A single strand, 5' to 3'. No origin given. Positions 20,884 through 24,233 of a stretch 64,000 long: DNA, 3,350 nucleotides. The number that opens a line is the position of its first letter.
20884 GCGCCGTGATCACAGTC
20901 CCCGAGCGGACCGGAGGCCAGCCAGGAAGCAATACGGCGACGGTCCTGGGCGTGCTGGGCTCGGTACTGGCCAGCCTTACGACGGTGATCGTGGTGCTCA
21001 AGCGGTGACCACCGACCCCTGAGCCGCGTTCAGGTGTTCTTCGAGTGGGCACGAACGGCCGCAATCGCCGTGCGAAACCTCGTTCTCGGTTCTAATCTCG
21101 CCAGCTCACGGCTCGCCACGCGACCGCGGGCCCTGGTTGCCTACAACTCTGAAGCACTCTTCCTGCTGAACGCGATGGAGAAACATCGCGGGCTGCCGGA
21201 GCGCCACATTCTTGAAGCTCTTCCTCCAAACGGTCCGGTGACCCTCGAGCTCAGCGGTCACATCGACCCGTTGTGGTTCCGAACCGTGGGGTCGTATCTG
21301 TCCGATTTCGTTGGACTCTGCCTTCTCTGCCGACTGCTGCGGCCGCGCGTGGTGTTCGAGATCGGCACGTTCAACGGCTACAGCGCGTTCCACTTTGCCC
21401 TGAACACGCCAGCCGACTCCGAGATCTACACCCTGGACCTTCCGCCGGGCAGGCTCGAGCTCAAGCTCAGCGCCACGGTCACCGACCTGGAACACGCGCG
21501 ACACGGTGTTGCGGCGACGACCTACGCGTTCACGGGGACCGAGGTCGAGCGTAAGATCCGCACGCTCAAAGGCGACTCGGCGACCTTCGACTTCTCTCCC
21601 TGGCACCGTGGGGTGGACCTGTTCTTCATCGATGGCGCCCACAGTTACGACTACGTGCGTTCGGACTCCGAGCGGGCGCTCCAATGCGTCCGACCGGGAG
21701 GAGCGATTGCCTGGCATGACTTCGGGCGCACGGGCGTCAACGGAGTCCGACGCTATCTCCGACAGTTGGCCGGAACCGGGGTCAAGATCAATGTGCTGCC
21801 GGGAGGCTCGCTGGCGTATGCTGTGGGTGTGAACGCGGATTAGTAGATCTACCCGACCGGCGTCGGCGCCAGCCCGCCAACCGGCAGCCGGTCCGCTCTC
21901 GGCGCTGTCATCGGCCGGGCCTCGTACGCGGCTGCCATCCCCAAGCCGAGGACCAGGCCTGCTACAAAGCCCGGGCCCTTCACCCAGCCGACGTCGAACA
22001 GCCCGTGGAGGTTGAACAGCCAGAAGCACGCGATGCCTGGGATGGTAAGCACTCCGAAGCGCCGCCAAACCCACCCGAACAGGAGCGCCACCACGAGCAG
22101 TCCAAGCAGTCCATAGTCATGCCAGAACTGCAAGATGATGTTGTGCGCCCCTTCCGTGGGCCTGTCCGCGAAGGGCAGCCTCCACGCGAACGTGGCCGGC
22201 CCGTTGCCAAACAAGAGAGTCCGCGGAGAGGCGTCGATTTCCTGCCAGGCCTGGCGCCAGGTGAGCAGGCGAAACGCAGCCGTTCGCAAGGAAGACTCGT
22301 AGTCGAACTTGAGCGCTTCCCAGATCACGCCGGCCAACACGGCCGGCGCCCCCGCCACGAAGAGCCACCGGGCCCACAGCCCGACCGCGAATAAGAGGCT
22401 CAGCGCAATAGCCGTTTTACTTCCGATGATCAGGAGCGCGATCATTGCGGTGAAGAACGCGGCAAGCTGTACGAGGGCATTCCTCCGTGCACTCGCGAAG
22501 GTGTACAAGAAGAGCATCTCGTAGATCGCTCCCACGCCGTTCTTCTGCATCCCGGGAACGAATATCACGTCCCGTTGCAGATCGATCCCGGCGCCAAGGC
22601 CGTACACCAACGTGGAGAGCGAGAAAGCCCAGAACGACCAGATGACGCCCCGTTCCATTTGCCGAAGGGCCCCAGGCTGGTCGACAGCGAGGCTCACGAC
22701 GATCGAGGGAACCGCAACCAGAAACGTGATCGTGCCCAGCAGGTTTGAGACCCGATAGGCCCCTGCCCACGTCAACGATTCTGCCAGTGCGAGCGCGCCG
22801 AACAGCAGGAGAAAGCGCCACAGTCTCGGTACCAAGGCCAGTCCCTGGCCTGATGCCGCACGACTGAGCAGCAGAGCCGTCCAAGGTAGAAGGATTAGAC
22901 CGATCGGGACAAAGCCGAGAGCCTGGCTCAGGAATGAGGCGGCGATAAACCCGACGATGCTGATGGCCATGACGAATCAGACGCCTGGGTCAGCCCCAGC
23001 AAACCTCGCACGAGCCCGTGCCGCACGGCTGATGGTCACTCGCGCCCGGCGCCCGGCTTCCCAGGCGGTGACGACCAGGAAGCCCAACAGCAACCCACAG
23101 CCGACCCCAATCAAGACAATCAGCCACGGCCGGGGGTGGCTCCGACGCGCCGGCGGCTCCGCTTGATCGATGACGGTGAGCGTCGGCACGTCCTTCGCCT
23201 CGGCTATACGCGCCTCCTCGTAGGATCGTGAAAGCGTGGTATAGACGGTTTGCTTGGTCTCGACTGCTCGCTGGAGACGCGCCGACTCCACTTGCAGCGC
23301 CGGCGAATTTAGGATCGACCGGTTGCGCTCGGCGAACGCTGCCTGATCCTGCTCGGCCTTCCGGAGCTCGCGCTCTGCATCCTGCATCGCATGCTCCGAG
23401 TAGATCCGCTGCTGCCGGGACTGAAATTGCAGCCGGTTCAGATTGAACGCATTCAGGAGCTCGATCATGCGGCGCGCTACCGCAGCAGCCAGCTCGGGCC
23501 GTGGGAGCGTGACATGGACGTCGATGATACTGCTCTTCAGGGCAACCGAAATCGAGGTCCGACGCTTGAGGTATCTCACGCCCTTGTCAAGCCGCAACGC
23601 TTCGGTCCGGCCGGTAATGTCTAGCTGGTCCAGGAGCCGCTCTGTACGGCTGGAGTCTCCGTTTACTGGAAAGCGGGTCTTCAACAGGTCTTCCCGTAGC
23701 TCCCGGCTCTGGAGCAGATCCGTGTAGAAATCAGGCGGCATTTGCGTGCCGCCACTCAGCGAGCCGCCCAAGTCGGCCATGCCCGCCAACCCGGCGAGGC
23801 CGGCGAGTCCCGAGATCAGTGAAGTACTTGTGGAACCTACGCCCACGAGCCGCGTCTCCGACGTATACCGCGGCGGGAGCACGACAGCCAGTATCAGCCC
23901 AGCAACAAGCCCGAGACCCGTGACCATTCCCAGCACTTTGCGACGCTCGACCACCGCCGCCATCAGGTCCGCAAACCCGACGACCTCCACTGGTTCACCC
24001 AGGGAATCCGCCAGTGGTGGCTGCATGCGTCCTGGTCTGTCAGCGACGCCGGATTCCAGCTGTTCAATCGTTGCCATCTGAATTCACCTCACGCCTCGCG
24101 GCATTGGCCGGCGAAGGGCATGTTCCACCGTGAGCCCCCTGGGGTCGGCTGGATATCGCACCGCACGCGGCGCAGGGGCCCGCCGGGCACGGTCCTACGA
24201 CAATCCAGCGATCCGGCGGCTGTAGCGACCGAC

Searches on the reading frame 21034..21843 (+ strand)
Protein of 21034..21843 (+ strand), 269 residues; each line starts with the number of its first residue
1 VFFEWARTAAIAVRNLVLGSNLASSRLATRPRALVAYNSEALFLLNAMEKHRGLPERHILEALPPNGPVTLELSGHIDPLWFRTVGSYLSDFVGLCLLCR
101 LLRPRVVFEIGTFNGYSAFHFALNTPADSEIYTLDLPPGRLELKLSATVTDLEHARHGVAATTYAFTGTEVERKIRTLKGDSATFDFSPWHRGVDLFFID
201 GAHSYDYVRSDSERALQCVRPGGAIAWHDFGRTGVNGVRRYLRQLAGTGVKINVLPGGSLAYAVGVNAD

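Call 47: find_homologous_proteins(query=window:21034-21840:+, max_evalue=1e-30)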
Query window:21034-21840:+ (269 aa): 798 proteins with E <= 1e-30 among 3630 candidates; the best 120 are listed.
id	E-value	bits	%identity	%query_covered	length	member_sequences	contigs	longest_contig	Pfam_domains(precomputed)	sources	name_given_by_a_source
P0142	2.4e-179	612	100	100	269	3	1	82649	PF01596.24,PF13578.13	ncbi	-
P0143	3.1e-154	530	86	99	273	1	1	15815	PF01596.24,PF13578.13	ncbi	-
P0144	2.0e-122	426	70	100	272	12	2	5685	PF01596.24,PF13578.13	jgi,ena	-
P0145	3.1e-122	425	70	100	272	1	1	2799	PF01596.24,PF13578.13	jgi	jgi:predicted O-methyltransferase YrrM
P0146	1.9e-118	413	67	100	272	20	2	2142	PF13578.13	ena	-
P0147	1.1e-116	407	65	100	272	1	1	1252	PF13578.13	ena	-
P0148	6.7e-113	394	65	100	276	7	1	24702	PF01596.24,PF13578.13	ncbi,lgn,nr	ncbi:MAG TPA: class I SAM-dependent methyltransferase [Gemmatimonadales bacterium]|nr:class I SAM-de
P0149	2.0e-110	386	66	98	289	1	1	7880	PF01596.24,PF13578.13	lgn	-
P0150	2.9e-110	386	65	98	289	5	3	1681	PF01596.24,PF13578.13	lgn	-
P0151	5.6e-109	381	63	99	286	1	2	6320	PF01596.24,PF13578.13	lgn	-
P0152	1.5e-107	377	65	98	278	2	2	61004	PF01596.24,PF13578.13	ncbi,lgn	ncbi:MAG: O-methyltransferase [Gemmatimonadales bacterium]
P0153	4.8e-107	375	64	98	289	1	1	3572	PF01596.24,PF13578.13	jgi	jgi:predicted O-methyltransferase YrrM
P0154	7.3e-107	375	64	99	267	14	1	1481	PF01596.24,PF13578.13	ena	-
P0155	2.1e-105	370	63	98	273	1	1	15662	PF01596.24,PF21274.4,PF13578.13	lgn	-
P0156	4.7e-105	369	63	99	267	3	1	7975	PF01596.24,PF13578.13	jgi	jgi:predicted O-methyltransferase YrrM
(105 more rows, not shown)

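Call 48: find_encoding_contigs(protein=P0143, flank=10000, max_places=3)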
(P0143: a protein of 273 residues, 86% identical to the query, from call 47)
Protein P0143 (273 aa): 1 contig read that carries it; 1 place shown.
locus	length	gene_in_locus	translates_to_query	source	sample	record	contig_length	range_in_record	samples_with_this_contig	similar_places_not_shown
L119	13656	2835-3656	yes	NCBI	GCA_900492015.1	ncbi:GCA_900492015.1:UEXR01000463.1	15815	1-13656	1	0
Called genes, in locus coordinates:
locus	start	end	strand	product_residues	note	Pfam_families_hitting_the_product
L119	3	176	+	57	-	?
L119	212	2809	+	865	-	PF02563:Poly_export, PF10531:SLBB, PF22461:SLBB_2 (weak), PF10531:SLBB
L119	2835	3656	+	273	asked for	PF01596:Methyltransf_3 (weak), PF13578:Methyltransf_24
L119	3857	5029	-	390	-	-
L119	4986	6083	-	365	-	PF02706:Wzz (weak), PF13807:GNVR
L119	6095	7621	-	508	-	-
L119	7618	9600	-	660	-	PF00884:Sulfatase (weak)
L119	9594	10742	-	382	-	PF20706:GT4-conflict, PF00534:Glycos_transf_1, PF13692:Glyco_trans_1_4, PF13524:Glyco_trans_1_2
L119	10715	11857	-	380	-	PF13439:Glyco_transf_4, PF13579:Glyco_trans_4_4, PF00534:Glycos_transf_1, PF13692:Glyco_trans_1_4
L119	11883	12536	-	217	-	PF13489:Methyltransf_23, PF07021:MetW, PF08241:Methyltransf_11, PF08242:Methyltransf_12 (weak), PF13649:Methyltransf_25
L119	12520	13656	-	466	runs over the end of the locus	PF01943:Polysacc_synt, PF13440:Polysacc_synt_3, PF03023:MurJ (weak)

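Call 49: find_encoding_contigs(protein=P0148, flank=10000, max_places=3)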
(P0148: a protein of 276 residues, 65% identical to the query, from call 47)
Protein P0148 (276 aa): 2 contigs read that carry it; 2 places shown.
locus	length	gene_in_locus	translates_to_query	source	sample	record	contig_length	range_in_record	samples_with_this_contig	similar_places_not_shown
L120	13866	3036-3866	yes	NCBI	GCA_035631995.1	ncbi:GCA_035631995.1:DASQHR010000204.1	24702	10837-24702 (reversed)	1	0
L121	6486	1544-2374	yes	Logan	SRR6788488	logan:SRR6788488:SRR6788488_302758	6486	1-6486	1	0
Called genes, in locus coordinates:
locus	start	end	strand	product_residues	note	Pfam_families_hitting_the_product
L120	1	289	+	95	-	PF00534:Glycos_transf_1, PF13524:Glyco_trans_1_2, PF13692:Glyco_trans_1_4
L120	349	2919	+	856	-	PF02563:Poly_export, PF10531:SLBB, PF22461:SLBB_2 (weak), PF10531:SLBB (weak), PF22461:SLBB_2 (weak)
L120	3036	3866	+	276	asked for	PF01596:Methyltransf_3 (weak), PF13578:Methyltransf_24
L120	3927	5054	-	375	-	PF04932:Wzy_C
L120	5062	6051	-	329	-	PF02706:Wzz (weak), PF13807:GNVR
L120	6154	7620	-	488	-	-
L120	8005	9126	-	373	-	PF13439:Glyco_transf_4 (weak), PF00534:Glycos_transf_1, PF13692:Glyco_trans_1_4, PF13524:Glyco_trans_1_2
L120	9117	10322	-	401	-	PF13439:Glyco_transf_4, PF20706:GT4-conflict (weak), PF00534:Glycos_transf_1, PF13692:Glyco_trans_1_4, PF13524:Glyco_trans_1_2 (weak)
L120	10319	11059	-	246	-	PF13489:Methyltransf_23, PF08241:Methyltransf_11, PF08242:Methyltransf_12, PF13649:Methyltransf_25, PF13847:Methyltransf_31 (weak)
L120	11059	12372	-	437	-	PF03023:MurJ, PF01554:MatE (weak)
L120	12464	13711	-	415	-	PF20706:GT4-conflict, PF00534:Glycos_transf_1, PF13692:Glyco_trans_1_4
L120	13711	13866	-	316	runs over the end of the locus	PF01073:3Beta_HSD, PF01370:Epimerase, PF02719:Polysacc_synt_2, PF04321:RmlD_sub_bind, PF07993:NAD_binding_4 (faint), PF13460:NAD_binding_10 (weak), PF16363:GDP_Man_Dehyd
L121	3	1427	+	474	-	?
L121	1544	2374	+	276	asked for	PF01596:Methyltransf_3 (weak), PF13578:Methyltransf_24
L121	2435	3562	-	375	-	PF04932:Wzy_C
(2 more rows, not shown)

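Call 50: find_encoding_contigs(protein=P0144, flank=10000, max_places=3)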
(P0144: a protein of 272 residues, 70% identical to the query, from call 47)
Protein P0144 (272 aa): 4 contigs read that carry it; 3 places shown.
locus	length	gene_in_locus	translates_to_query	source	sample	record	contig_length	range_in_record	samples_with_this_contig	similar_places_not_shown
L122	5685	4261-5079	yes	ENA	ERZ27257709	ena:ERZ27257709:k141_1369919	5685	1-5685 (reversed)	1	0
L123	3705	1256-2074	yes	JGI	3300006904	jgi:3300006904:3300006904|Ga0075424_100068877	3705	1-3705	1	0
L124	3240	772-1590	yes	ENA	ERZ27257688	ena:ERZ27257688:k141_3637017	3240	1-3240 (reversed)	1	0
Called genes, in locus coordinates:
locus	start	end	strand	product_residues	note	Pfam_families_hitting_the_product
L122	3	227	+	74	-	?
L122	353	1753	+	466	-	PF04389:Peptidase_M28, PF01546:Peptidase_M20, PF07687:M20_dimer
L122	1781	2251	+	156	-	PF00583:Acetyltransf_1, PF13508:Acetyltransf_7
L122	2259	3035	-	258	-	PF13490:zf-HC2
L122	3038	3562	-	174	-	PF07638:Sigma70_ECF, PF04542:Sigma70_r2, PF08281:Sigma70_r4_2, PF04545:Sigma70_r4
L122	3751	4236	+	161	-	PF01042:Ribonuc_L-PSP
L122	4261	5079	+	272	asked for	PF01596:Methyltransf_3 (weak), PF13578:Methyltransf_24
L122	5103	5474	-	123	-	-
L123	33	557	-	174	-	PF07638:Sigma70_ECF, PF04542:Sigma70_r2, PF08281:Sigma70_r4_2, PF04545:Sigma70_r4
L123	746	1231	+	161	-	PF01042:Ribonuc_L-PSP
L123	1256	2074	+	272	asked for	PF01596:Methyltransf_3 (weak), PF13578:Methyltransf_24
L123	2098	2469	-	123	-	-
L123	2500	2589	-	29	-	-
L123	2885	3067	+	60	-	-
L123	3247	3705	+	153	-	?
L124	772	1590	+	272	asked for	PF01596:Methyltransf_3 (weak), PF13578:Methyltransf_24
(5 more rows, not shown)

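Call 63: search_protein_families(library=pfam, proteins=[window:21034-21843:+], max_evalue=0.01)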
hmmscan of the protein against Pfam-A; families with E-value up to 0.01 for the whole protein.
window:21034-21843:+ (269 aa): 2 families
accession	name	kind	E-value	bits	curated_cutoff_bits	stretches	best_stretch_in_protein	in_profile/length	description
PF13578.12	Methyltransf_24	-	8.1e-16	59.2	26.3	1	109-230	2-105/105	Methyltransferase domain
PF01596.23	Methyltransf_3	-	3.7e-08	33.4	22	1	95-227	36-152/204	O-methyltransferase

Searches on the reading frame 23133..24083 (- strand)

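Call 63: search_protein_families(library=pfam, proteins=[window:23133-24083:-], max_evalue=0.01)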
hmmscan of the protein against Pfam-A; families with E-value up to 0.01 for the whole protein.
window:23133-24083:- (317 aa): 2 families
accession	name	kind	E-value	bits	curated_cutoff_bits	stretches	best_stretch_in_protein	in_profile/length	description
PF13807.11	GNVR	-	8.3e-07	29.3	27.7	1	263-316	2-55/82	G-rich domain on putative tyrosine kinase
PF02706.20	Wzz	-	3.2e-06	27.8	25.5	1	38-134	6-88/91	Chain length determinant protein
